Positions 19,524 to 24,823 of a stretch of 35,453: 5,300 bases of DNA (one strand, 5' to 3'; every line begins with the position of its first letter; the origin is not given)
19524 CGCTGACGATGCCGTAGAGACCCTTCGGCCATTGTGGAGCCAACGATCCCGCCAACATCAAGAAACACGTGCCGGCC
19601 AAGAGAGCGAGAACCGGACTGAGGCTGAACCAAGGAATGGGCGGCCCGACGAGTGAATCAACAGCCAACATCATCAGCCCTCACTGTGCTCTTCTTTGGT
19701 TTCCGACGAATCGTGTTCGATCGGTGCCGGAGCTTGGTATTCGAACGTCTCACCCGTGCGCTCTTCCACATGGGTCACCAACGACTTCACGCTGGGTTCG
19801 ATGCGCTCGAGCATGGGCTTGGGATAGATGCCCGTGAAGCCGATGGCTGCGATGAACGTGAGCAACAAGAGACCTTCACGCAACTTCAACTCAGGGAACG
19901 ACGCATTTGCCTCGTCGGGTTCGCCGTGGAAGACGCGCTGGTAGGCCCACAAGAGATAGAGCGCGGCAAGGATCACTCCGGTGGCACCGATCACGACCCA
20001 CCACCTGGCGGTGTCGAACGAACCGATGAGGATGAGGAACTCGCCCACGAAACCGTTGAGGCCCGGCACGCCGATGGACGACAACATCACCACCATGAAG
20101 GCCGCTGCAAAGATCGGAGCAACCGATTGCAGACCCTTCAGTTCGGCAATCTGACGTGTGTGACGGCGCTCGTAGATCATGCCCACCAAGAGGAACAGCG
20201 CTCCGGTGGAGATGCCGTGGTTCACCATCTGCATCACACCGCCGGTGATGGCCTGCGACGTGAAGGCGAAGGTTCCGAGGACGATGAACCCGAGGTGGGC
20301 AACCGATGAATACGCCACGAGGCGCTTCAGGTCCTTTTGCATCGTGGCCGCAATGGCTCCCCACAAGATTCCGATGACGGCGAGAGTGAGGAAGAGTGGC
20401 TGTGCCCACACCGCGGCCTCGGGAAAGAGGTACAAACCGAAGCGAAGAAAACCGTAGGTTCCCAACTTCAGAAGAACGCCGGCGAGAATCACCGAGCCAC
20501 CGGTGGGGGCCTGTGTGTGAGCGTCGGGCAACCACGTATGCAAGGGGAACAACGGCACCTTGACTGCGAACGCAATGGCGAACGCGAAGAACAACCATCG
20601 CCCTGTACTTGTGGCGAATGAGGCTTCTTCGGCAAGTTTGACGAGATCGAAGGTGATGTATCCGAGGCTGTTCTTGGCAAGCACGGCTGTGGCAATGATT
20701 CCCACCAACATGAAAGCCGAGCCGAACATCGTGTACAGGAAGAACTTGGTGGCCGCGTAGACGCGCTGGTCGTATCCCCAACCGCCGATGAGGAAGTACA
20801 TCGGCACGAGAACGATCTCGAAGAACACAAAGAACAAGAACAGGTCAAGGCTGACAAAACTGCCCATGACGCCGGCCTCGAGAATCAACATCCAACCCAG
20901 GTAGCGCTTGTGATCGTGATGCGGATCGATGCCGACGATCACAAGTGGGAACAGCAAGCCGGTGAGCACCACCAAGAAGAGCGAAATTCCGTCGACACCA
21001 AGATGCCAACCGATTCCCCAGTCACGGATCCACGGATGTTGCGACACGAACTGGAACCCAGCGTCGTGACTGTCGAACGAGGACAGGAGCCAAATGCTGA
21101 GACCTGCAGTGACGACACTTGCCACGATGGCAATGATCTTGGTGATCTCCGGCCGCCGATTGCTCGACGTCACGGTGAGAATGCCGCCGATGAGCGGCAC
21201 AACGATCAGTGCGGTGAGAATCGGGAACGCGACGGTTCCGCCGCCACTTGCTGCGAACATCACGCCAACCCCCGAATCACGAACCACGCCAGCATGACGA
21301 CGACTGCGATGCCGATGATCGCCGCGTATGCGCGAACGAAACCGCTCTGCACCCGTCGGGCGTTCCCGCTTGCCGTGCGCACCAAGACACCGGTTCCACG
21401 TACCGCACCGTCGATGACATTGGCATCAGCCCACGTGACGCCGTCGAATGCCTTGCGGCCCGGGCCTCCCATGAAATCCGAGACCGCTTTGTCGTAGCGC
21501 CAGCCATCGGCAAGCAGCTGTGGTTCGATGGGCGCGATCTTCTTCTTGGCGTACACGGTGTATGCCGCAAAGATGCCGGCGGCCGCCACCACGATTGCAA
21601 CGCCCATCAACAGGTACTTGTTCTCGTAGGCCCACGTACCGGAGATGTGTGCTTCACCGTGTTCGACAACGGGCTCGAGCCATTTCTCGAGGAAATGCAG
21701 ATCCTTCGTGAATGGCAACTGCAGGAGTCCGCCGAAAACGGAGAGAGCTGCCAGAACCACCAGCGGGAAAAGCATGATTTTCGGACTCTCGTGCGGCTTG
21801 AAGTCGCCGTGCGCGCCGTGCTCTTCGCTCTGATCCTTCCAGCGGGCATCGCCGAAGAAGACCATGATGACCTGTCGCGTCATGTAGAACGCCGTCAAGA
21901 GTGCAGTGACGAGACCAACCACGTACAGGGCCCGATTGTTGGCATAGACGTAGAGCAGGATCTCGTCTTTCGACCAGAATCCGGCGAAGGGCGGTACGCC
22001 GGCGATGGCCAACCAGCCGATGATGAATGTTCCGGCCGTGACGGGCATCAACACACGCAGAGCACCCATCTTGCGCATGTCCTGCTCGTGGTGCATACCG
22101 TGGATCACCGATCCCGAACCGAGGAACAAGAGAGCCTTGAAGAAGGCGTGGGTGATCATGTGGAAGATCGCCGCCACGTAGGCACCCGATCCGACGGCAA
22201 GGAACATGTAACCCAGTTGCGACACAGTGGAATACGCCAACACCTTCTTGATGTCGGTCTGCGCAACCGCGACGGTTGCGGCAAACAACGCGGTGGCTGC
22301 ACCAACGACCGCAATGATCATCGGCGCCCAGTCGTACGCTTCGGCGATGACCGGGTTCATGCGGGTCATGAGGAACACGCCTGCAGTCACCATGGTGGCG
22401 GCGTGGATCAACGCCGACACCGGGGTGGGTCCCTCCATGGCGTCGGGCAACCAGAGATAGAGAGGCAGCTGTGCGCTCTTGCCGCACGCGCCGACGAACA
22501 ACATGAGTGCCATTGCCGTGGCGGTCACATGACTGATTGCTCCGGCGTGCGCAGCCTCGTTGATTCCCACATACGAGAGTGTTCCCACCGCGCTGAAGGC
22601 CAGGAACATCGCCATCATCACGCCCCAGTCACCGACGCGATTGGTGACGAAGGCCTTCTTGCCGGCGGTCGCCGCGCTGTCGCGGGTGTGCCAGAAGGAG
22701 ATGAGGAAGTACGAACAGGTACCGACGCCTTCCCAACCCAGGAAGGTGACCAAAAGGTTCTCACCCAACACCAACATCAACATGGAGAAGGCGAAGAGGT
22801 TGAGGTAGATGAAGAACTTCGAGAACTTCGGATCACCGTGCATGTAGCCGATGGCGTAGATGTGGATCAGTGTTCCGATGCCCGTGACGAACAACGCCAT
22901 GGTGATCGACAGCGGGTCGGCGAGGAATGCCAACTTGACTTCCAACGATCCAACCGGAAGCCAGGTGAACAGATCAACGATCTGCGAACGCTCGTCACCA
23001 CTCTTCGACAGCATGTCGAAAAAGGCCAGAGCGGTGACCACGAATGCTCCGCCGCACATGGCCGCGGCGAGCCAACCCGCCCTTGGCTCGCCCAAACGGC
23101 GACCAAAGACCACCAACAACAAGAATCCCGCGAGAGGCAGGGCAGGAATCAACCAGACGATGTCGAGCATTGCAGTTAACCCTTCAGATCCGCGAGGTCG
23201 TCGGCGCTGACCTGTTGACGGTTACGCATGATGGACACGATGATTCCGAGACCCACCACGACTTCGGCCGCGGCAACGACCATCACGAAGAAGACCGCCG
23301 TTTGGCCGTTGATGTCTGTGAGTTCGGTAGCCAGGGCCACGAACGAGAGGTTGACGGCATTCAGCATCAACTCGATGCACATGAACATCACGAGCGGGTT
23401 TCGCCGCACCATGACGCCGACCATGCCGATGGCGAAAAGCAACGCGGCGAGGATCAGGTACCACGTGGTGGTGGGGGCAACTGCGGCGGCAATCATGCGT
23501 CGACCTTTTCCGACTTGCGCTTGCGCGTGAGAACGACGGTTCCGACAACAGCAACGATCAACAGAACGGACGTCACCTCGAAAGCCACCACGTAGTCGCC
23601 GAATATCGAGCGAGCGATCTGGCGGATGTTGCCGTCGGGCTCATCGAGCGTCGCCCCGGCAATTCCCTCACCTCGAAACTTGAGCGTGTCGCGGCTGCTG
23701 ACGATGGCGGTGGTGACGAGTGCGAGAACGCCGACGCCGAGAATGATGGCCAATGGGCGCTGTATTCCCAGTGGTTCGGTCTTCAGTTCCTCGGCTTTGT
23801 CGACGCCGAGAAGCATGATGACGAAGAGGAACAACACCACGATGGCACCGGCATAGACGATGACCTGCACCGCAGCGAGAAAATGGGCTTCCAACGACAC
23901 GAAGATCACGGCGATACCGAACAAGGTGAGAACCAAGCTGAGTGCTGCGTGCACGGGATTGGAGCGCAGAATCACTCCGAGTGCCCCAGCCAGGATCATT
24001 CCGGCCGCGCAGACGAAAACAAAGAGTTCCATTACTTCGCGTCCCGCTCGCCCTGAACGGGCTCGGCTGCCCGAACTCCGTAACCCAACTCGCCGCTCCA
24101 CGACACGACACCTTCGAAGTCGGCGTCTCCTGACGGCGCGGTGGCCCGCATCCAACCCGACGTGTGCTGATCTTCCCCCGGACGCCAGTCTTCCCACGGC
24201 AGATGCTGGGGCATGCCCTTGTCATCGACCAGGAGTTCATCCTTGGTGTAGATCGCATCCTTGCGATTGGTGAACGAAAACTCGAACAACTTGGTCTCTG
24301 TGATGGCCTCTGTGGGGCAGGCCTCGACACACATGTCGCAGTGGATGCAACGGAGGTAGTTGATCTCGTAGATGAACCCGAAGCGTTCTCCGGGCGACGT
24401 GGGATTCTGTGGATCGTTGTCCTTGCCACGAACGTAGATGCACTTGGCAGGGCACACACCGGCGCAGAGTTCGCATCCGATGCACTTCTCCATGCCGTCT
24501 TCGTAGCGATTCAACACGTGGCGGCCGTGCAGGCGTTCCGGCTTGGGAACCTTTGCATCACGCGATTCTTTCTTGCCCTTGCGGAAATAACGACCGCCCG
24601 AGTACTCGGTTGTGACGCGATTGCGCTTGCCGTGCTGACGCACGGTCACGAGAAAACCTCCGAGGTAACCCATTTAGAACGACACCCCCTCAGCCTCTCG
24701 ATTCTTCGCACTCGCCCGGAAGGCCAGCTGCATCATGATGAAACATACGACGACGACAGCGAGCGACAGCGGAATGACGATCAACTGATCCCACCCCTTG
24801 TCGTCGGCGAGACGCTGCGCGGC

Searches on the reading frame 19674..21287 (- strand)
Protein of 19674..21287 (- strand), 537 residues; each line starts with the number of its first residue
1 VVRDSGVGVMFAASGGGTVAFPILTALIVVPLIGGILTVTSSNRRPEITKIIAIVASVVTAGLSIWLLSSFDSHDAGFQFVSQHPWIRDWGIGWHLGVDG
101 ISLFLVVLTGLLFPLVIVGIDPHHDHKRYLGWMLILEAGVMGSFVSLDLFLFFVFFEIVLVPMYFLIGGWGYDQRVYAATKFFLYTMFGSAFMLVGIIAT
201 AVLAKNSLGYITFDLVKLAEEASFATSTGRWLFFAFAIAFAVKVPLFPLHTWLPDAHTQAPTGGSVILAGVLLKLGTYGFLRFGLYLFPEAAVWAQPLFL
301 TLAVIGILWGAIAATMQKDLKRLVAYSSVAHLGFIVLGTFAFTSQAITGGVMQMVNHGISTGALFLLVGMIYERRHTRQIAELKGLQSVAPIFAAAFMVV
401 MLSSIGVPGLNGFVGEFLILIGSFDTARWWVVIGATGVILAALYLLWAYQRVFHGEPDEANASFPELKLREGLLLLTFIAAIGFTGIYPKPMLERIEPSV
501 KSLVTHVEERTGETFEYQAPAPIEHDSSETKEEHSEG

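Call 5: search_protein_families(library=pfam, proteins=[window:19674-21287:-])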
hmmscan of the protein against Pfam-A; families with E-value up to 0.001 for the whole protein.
window:19674-21287:- (537 aa): 1 family
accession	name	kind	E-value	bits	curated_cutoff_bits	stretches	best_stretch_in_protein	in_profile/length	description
PF00361.26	Proton_antipo_M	-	1.7e-74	251.1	21.5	1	146-434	1-286/294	NADH:quinone oxidoreductase/Mrp antiporter, TM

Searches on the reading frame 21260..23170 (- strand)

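Call 5: search_protein_families(library=pfam, proteins=[window:21260-23170:-])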
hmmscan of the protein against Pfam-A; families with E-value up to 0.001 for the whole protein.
window:21260-23170:- (636 aa): 3 families
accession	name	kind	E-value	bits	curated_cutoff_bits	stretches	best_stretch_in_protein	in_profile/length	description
PF00361.26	Proton_antipo_M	-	3e-83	279.9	21.5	1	137-426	2-294/294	NADH:quinone oxidoreductase/Mrp antiporter, TM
PF00662.26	Proton_antipo_N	-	1.2e-21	76.8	24.5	1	70-120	1-51/51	NADH-Ubiquinone oxidoreductase (complex I), chain 5 N-terminus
PF01010.25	Proton_antipo_C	-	2.2e-12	47.6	26.8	1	457-542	91-179/243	NADH-dehyrogenase subunit F, TMs, (complex I) C-terminus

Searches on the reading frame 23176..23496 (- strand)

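Call 5: search_protein_families(library=pfam, proteins=[window:23176-23496:-])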
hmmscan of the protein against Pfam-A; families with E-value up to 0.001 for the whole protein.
window:23176-23496:- (106 aa): 1 family
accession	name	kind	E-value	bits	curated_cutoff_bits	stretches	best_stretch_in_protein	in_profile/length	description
PF00420.29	Oxidored_q2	-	3e-27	94.7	26.1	1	12-105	1-94/95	NADH-ubiquinone/plastoquinone oxidoreductase chain 4L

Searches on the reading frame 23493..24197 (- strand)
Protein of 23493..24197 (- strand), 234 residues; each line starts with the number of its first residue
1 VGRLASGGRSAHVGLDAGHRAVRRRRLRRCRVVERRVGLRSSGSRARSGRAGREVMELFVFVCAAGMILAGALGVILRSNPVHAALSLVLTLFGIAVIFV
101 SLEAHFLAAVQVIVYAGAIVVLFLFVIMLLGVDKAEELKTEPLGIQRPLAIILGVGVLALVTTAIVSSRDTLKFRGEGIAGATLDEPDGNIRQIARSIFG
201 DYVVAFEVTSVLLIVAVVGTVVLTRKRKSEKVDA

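Call 5: search_protein_families(library=pfam, proteins=[window:23493-24197:-])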
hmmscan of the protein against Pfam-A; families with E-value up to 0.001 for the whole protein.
window:23493-24197:- (234 aa): 1 family
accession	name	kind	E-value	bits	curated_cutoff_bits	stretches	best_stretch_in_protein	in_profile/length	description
PF00499.25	Oxidored_q3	-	1.5e-41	142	33.2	1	71-223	1-146/146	NADH-ubiquinone/plastoquinone oxidoreductase chain 6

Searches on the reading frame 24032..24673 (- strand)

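Call 5: search_protein_families(library=pfam, proteins=[window:24032-24673:-])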
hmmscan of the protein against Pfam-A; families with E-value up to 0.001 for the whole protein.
window:24032-24673:- (213 aa): 13 families
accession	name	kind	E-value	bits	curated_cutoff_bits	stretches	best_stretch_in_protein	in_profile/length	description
PF00037.32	Fer4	-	5.6e-13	48.5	21.1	2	102-125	1-24/24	4Fe-4S binding domain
PF12838.12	Fer4_7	-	5e-11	43.3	27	1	63-123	1-52/52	4Fe-4S dicluster domain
PF13484.11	Fer4_16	-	1e-09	39.4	30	1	108-142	1-32/66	4Fe-4S double cluster binding domain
PF13183.11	Fer4_8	-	1.4e-09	38.8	27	1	46-77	36-67/68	4Fe-4S dicluster domain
PF14697.11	Fer4_21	-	1.9e-09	37.9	35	1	61-80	38-58/59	4Fe-4S dicluster domain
PF12797.12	Fer4_2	-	1.4e-08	34.5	24.5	1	103-121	4-22/22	4Fe-4S binding domain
PF13187.11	Fer4_9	-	1.9e-08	34.6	27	1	63-124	1-52/52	4Fe-4S dicluster domain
PF13237.11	Fer4_10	-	2.1e-08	34.4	25.5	2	62-120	7-53/53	4Fe-4S dicluster domain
PF12837.12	Fer4_6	-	1.8e-07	31.2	25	1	103-124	3-24/24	4Fe-4S binding domain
PF13534.11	Fer4_17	-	3.2e-07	31.3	22.2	0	108-127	1-20/61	4Fe-4S dicluster domain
PF13746.11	Fer4_18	-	3.6e-06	27.6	27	0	48-77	45-74/114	4Fe-4S dicluster domain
PF12800.12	Fer4_4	-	7.2e-06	26.4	24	1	108-121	3-16/17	4Fe-4S binding domain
PF25160.1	LdpA_Fe-S-bd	-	0.0006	20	27.6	0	62-80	26-44/49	LdpA Fe-S cluster-binding domain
